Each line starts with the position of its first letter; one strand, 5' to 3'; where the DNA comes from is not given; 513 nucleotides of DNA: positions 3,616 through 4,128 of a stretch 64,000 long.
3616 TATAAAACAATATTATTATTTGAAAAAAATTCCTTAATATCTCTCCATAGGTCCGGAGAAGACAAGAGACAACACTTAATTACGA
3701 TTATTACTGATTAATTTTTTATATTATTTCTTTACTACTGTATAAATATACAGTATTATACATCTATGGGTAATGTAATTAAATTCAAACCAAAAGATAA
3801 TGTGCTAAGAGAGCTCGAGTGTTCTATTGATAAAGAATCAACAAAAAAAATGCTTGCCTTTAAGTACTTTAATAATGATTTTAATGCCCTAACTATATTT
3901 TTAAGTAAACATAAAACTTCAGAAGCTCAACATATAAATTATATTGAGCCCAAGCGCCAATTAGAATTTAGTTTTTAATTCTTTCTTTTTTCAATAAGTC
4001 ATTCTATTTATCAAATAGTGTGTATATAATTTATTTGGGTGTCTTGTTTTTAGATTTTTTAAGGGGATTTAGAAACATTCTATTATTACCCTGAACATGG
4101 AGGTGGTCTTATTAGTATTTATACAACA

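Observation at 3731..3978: Near-consensus LexA (SOS) box in the spacer of a promoter for a possibly leaderless 70-aa orphan ORF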

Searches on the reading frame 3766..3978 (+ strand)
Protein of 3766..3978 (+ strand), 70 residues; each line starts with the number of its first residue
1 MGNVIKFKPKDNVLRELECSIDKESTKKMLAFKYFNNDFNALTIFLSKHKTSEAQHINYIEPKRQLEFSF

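Call 8: search_protein_families(library=pfam, proteins=[window:3766-3978:+], max_evalue=1)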
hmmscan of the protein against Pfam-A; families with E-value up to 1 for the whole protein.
window:3766-3978:+ (70 aa): 1 family
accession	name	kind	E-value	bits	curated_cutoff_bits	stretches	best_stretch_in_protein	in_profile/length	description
PF21174.3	Glce_b_sandwich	-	0.0021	18.6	27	1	3-65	3-64/123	D-glucuronyl C5-epimerase, beta-sandwich domain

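Call 10: find_homologous_proteins(query=window:3766-3975:+, max_evalue=0.01)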
Query window:3766-3975:+ (70 aa): 66 proteins with E <= 0.01 among 66 candidates.
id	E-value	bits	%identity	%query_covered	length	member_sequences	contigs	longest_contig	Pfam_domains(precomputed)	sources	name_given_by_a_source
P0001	9.8e-36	138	94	100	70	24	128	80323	-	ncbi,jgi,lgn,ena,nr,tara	ncbi:MAG: hypothetical protein ACJ0FY_00890 [Gammaproteobacteria bacterium]|nr:MAG: hypothetical pro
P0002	1.2e-31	125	83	100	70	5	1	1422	-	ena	-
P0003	1.7e-30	121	81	100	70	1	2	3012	-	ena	-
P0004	1.9e-30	121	81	100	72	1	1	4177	-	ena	-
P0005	3.3e-30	120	83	100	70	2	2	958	-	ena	-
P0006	5.8e-30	119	80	100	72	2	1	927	-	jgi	-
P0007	7.4e-30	119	81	100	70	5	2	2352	-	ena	-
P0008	1.1e-29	119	81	100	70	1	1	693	-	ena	-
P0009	1.9e-29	118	81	100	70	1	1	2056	-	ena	-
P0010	2.7e-29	117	83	100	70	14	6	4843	-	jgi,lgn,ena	jgi:hypothetical protein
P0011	1.0e-28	116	83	100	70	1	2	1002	-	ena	-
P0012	2.5e-28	114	81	100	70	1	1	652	-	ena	-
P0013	2.9e-28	114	83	100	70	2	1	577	-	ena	-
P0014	5.8e-28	113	79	100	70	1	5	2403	-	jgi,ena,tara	tara:strand:+ start:555 stop:767 length:213 start_codon:yes stop_codon:yes gene_type:complete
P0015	8.1e-27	110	80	100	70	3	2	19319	-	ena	-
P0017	2.7e-22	95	69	100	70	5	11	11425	-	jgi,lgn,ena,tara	jgi:hypothetical protein|tara:strand:+ start:561 stop:773 length:213 start_codon:yes stop_codon:yes 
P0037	3.0e-8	51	51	100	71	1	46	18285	-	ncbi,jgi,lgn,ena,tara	jgi:hypothetical protein|tara:strand:+ start:274 stop:489 length:216 start_codon:yes stop_codon:yes 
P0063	1.1e-6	46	45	100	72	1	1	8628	-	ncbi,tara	tara:strand:+ start:4535 stop:4753 length:219 start_codon:yes stop_codon:yes gene_type:complete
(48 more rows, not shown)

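Call 11: find_encoding_contigs(protein=window:3766-3975:+, flank=10000, max_places=10)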
Protein window:3766-3975:+ (70 aa): no gene with exactly this product is on record in the collection.

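Call 12: find_encoding_contigs(protein=P0001, flank=6000, max_places=4)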
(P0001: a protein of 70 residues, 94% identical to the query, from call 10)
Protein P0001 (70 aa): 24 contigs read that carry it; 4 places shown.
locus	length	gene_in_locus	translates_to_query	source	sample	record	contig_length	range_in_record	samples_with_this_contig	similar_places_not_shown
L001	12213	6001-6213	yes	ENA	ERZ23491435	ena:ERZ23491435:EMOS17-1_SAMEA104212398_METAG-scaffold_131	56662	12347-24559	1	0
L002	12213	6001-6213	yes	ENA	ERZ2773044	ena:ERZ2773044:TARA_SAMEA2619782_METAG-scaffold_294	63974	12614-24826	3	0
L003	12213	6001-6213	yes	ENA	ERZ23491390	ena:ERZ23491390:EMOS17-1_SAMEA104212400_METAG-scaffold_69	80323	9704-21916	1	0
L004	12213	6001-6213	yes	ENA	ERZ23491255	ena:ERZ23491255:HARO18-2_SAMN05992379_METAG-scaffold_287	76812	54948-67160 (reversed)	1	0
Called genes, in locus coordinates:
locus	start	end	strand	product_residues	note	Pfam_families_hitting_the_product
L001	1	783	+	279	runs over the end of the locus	PF13622:4HBT_3, PF20789:4HBT_3C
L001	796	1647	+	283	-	PF07724:AAA_2, PF13401:AAA_22 (weak), PF00004:AAA, PF07728:AAA_5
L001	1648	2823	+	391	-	PF05762:VWA_CoxE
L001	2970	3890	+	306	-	PF00005:ABC_tran, PF13304:AAA_21 (weak)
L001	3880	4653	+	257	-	PF01061:ABC2_membrane, PF12698:ABC2_membrane_3 (weak)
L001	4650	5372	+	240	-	PF14819:QueF_N, PF14489:QueF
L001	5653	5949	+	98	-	-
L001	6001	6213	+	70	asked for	-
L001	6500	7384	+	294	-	PF00892:EamA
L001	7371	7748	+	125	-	PF00581:Rhodanese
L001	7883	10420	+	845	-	PF07715:Plug, PF00593:TonB_dep_Rec_b-barrel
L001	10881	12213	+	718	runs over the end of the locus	PF12228:DUF3604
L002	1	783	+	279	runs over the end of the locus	PF13622:4HBT_3, PF20789:4HBT_3C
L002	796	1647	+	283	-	PF07724:AAA_2, PF13401:AAA_22 (weak), PF00004:AAA, PF07728:AAA_5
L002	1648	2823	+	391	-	PF05762:VWA_CoxE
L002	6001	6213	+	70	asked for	-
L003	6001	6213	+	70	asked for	-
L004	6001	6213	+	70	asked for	-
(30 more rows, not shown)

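Call 13: find_encoding_contigs(protein=P0017, flank=6000, max_places=3)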
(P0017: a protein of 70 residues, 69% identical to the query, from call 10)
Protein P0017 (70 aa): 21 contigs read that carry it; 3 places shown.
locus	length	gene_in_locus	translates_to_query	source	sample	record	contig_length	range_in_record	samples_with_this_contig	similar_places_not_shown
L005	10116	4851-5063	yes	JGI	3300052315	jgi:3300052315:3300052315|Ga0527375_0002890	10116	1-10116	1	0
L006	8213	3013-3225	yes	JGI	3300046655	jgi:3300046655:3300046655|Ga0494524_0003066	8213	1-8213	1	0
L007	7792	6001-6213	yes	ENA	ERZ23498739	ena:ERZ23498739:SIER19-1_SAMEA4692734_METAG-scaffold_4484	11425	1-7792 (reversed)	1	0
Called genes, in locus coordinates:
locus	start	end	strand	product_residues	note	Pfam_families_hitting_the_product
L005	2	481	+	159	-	?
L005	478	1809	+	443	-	-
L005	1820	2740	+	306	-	PF00005:ABC_tran, PF13304:AAA_21 (weak)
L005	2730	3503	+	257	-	PF01061:ABC2_membrane, PF12698:ABC2_membrane_3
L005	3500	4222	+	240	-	PF14819:QueF_N, PF14489:QueF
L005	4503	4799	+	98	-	-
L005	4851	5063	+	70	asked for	-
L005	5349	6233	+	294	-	PF00892:EamA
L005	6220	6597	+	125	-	PF00581:Rhodanese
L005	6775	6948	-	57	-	-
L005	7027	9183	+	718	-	PF12228:DUF3604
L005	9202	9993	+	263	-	PF13145:Rotamase_2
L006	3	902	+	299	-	?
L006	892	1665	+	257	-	PF01061:ABC2_membrane, PF12698:ABC2_membrane_3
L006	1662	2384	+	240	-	PF14819:QueF_N, PF14489:QueF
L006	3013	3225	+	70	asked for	-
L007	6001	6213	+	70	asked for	-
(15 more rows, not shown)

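Call 14: find_encoding_contigs(protein=P0037, flank=6000, max_places=4)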
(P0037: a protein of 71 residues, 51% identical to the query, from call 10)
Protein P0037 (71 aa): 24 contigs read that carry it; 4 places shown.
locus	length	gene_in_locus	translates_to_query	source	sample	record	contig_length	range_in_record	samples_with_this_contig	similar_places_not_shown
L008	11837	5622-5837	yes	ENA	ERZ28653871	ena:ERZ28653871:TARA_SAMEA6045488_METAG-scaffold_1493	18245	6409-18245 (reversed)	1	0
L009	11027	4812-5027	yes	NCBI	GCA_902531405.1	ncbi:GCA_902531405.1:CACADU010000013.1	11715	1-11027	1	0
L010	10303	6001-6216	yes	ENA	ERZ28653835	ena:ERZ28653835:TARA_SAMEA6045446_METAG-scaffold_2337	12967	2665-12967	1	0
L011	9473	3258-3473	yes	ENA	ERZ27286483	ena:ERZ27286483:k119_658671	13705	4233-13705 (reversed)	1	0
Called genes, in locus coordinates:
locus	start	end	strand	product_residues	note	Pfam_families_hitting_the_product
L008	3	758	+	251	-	?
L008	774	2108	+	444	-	-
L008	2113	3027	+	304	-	PF02463:SMC_N (faint), PF00005:ABC_tran, PF13304:AAA_21 (faint)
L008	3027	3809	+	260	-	PF01061:ABC2_membrane, PF12698:ABC2_membrane_3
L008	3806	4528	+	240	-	PF14819:QueF_N, PF14489:QueF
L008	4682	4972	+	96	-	PF01978:TrmB (weak)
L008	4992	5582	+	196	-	-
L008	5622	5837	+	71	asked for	-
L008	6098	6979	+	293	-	PF00892:EamA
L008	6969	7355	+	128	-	PF00581:Rhodanese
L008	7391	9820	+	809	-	PF07715:Plug, PF00593:TonB_dep_Rec_b-barrel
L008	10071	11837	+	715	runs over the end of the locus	PF12228:DUF3604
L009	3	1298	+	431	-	?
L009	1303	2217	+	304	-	PF02463:SMC_N (faint), PF00005:ABC_tran, PF13304:AAA_21 (faint)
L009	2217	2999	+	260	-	PF01061:ABC2_membrane, PF12698:ABC2_membrane_3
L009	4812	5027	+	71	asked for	-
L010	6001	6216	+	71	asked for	-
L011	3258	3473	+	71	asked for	-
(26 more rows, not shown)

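Call 15: find_encoding_contigs(protein=P0063, flank=6000, max_places=3)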
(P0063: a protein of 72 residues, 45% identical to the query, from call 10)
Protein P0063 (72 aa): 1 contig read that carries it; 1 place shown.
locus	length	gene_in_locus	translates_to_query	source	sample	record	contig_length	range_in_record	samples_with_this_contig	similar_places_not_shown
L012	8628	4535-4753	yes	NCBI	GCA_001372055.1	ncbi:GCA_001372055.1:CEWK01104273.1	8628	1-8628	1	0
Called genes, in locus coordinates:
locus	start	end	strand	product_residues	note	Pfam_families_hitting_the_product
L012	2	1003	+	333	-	?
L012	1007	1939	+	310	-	PF00005:ABC_tran, PF13304:AAA_21 (faint)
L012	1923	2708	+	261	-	PF01061:ABC2_membrane, PF12698:ABC2_membrane_3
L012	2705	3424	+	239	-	PF14819:QueF_N, PF14489:QueF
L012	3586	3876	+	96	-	PF01047:MarR (weak)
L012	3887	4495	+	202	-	-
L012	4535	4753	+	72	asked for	-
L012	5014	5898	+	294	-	PF00892:EamA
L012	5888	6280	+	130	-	PF00581:Rhodanese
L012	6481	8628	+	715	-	PF12228:DUF3604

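Call 18: search_protein_families(library=pfam, proteins=[L008:4992-5582:+, L012:3887-4495:+, L008:4682-4972:+, L012:3586-3876:+, L008:5622-5837:+, L012:4535-4753:+], max_evalue=1)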
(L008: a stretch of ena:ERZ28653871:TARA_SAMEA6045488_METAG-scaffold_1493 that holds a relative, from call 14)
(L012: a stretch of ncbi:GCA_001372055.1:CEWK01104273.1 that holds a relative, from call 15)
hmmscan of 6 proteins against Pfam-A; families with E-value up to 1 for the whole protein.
L008:4992-5582:+ (196 aa): 0 families

L012:3887-4495:+ (202 aa): 1 family
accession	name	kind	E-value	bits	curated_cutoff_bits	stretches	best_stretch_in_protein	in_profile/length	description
PF02654.20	CobS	-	0.34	11.5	23.2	1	32-185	106-205/207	Cobalamin-5-phosphate synthase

L008:4682-4972:+ (96 aa): 19 families
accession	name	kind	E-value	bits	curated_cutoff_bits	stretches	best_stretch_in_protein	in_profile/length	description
PF01978.25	TrmB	-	7.2e-06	26.2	25.6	1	27-84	5-58/68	Sugar-specific transcriptional regulator TrmB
PF01047.28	MarR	-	0.0001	22.6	24.6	1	57-90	26-59/59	MarR family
PF12840.13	HTH_20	-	0.0031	17.9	27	1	59-80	29-50/51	Helix-turn-helix domain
PF05732.17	RepL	-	0.0037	17.2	20.3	1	16-85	43-112/164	Firmicute plasmid replication protein (RepL)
PF12802.13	MarR_2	-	0.0039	17.8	27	1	49-89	21-61/61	MarR family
PF25356.1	PH_trem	-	0.0073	16.6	24.6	1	26-58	93-124/131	Trematode PH-like domain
PF01475.25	FUR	-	0.0078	16.8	23.1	1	59-84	40-65/121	Ferric uptake regulator family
PF13551.12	HTH_29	-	0.011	16.2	28.1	1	50-77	14-41/64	Winged helix-turn helix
PF13463.12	HTH_27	-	0.014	16.1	22.2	1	51-89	21-59/68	Winged helix DNA-binding domain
PF22381.2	Staph_reg_Sar_Rot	-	0.031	14.8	27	1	54-90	35-70/85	Transcriptional regulator SarA/Rot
PF13545.12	HTH_Crp_2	-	0.042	14.3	27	1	59-81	33-55/70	Crp-like helix-turn-helix domain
PF13384.12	HTH_23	-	0.044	14.1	24.6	1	59-73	28-42/50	Homeodomain-like domain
PF13412.12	HTH_24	-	0.046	13.7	21.9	1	57-79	26-48/48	Winged helix-turn-helix DNA-binding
PF25213.1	HVO_A0261_N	-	0.059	13.7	35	1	54-82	30-58/86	HVO_A0261 N-terminal domain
PF02796.21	HTH_7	-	0.069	13.7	23.8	0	51-67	24-40/45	Helix-turn-helix domain of resolvase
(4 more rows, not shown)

L012:3586-3876:+ (96 aa): 22 families
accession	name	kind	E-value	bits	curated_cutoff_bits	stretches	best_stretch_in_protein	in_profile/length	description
PF01047.28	MarR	-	9.8e-07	29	24.6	1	42-89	11-58/59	MarR family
PF01978.25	TrmB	-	0.00018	21.7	25.6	1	30-83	8-57/68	Sugar-specific transcriptional regulator TrmB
PF01418.23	HTH_6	-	0.00035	20.9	28.3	1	27-72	13-58/77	Helix-turn-helix domain, rpiR family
PF13412.12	HTH_24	-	0.00065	19.7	21.9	1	29-78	2-47/48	Winged helix-turn-helix DNA-binding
PF12802.13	MarR_2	-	0.00071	20.1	27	1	49-89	21-61/61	MarR family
PF22381.2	Staph_reg_Sar_Rot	-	0.00083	19.8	27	1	38-94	18-74/85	Transcriptional regulator SarA/Rot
PF13551.12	HTH_29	-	0.0015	19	28.1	1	50-77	14-41/64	Winged helix-turn helix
PF13463.12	HTH_27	-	0.0055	17.4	22.2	1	51-95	21-65/68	Winged helix DNA-binding domain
PF13384.12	HTH_23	-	0.0058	16.9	24.6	1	51-76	20-45/50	Homeodomain-like domain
PF01475.25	FUR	-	0.013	16.1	23.1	1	57-92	38-73/121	Ferric uptake regulator family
PF13730.12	HTH_36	-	0.02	15.1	25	1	53-78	30-55/55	Helix-turn-helix domain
PF02796.21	HTH_7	-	0.025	15.2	23.8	1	51-67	24-40/45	Helix-turn-helix domain of resolvase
PF13518.12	HTH_28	-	0.025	15.1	25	1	50-75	14-39/52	Helix-turn-helix domain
PF05732.17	RepL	-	0.036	14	20.3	1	23-82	50-109/164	Firmicute plasmid replication protein (RepL)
PF04182.18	B-block_TFIIIC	-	0.037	14.5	22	1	52-88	22-58/73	B-block binding subunit of TFIIIC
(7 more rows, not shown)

L008:5622-5837:+ (71 aa): 1 family
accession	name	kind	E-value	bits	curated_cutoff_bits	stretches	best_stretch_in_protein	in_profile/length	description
PF16416.11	GUN4_N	-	0.11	12.9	24.3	1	36-68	38-70/83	ARM-like repeat domain, GUN4-N terminal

L012:4535-4753:+ (72 aa): 1 family
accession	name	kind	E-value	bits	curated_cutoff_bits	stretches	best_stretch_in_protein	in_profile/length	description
PF22246.2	NeqB_N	-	0.075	13.3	27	1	11-50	15-51/59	NeqB N-terminal domain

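Call 26: find_related_loci(query=A2, collection=genome_contigs, flank=10000)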
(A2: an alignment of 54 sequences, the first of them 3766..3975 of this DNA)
Query A2 (70 aa) in genome_contigs; peptide patterns used: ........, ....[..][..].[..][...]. (x = any residue, [..] = any of these).
90 stretches matched a pattern; 7 encode a relative of the query (tblastn E <= 1e-3); 7 distinct loci.
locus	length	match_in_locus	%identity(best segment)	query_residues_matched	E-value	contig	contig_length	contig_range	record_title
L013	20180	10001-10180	55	11-70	2e-17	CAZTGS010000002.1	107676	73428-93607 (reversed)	MAG TPA_asm: uncultured Gammaproteobacteria bacterium isolate binchicken_co317_93 genome assembly, contig: NODE_82_lengt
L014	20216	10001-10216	54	1-70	8e-16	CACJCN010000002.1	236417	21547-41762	uncultured SAR86 cluster bacterium isolate AG-914-M15 genome assembly, contig: AG-914-M15_NODE_2, whole genome shotgun s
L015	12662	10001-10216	47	1-70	1e-15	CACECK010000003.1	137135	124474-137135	uncultured SAR86 cluster bacterium isolate AG-390-K11 genome assembly, contig: AG-390-K11_NODE_3, whole genome shotgun s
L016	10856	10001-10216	49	1-70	1e-14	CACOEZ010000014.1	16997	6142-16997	MAG: uncultured SAR86 cluster bacterium isolate AH-321-C05 genome assembly, contig: AH-321-C05_NODE_14, whole genome sho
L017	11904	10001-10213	50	1-70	4e-12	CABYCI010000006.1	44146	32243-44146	MAG: uncultured SAR86 cluster bacterium isolate AG-325-P15 genome assembly, contig: AG-325-P15_NODE_6, whole genome shot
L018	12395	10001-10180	49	11-67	5e-12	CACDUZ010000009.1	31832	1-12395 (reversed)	uncultured SAR86 cluster bacterium isolate AG-390-E13 genome assembly, contig: AG-390-E13_NODE_9, whole genome shotgun s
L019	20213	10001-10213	51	1-70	1e-10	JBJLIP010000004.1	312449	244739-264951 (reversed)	MAG: Gammaproteobacteria bacterium isolate LRMED-367 SAR86-LRMED-367-C7, whole genome shotgun sequence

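Call 28: predict_structure(alignment_id=A2)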
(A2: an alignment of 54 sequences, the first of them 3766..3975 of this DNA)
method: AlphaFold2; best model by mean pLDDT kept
length: 70 residues; sequences in the alignment: 54
mean_pLDDT: 74.1   pTM: 0.51
mean pLDDT of the five models: 74.1, 73.5, 69.0, 67.9, 66.3
residues with pLDDT >= 90: 14; 70-90: 30; 50-70: 15; < 50: 11
segments of 3 or more residues with pLDDT < 50: 1-3, 5-7, 52-55
pLDDT, mean of each block of 10 residues (from residue 1): 50 81 90 90 84 52 71
secondary structure, 60 per line:
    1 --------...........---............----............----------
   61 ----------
elements in order: H9-19 H23-34 H39-50

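Call 31: fold_search(model_id=the predicted structure, library=pdb)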
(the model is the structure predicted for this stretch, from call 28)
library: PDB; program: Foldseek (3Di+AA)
matches with E <= 10: 21; with E <= 0.001: 0
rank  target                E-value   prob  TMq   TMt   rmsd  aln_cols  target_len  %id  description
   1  4czd_B                2.3e+00  0.30  0.47  0.24   7.6        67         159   21  Sirohaem decarboxylase AhbA/B - an enzyme with structural homology to the Lrp/AsnC transcription factor family that is (released 2014-06-11)
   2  4czd_D                3.0e+00  0.25  0.45  0.24   6.2        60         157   20  Sirohaem decarboxylase AhbA/B - an enzyme with structural homology to the Lrp/AsnC transcription factor family that is (released 2014-06-11)
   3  5duk_A                3.6e+00  0.21  0.43  0.48   9.8        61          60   13  N-terminal structure of putative DNA binding transcription factor from Thermoplasmatales archaeon SCGC AB-539-N05 (released 2015-10-07)
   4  2rn7_MODEL_1_A        3.8e+00  0.15  0.46  0.32  14.2        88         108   17  NMR solution structure of TnpE protein from Shigella flexneri. Northeast Structural Genomics Target SfR125 (released 2008-01-15)
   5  5fd6_D                4.3e+00  0.21  0.41  0.25   3.2        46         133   13  zinc-bound manganese uptake regulator (released 2016-12-28)
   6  7c4j_H                4.6e+00  0.06  0.27  0.10  23.2        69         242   16  Cryo-EM structure of the yeast Swi/Snf complex in a nucleosome free state (released 2020-07-15)
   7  5fd5_E                4.9e+00  0.25  0.47  0.28   2.8        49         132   12  manganese uptake regulator (released 2016-12-28)
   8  2yum_MODEL_1_A        4.9e+00  0.16  0.48  0.45  12.4        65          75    9  Solution structure of the Myb-like DNA-binding domain of human ZZZ3 protein (released 2007-10-09)
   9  2xig_B                5.5e+00  0.20  0.46  0.25   3.0        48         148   17  The structure of the Helicobacter pylori ferric uptake regulator Fur reveals three functional metal binding sites (released 2011-01-19)
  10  2lr8_MODEL_1_A        6.2e+00  0.15  0.46  0.46   6.9        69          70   20  Solution NMR Structure of CASP8-associated protein 2 from Homo sapiens, Northeast Structural Genomics Consorti (released 2012-06-27)
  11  2fe3_A                6.6e+00  0.18  0.47  0.26   2.7        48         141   19  The crystal structure of bacillus subtilis PerR-Zn reveals a novel Zn(Cys)4 Structural redox switch (released 2006-12-19)
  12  8rdu_R                8.0e+00  0.28  0.50  0.08   2.0        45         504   16  Conformational Landscape of the Type V-K CRISPR-associated TransposonIntegration Assembly CAST V-K composite map (released 2024-06-19)
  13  5zfp_J                8.5e+00  0.04  0.28  0.11  14.7        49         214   18  Structure of the ExbB/ExbD hexameric complex (released 2018-05-09)
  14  2xig_C                9.1e+00  0.14  0.46  0.24   3.0        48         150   17  The structure of the Helicobacter pylori ferric uptake regulator Fur reveals three functional metal binding sites (released 2011-01-19)
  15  4ray_B                9.1e+00  0.13  0.42  0.25   2.9        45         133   11  Crystal structure of Magnetospirillum gryphiswaldense MSR-1 Apo-Fur (released 2015-07-15)
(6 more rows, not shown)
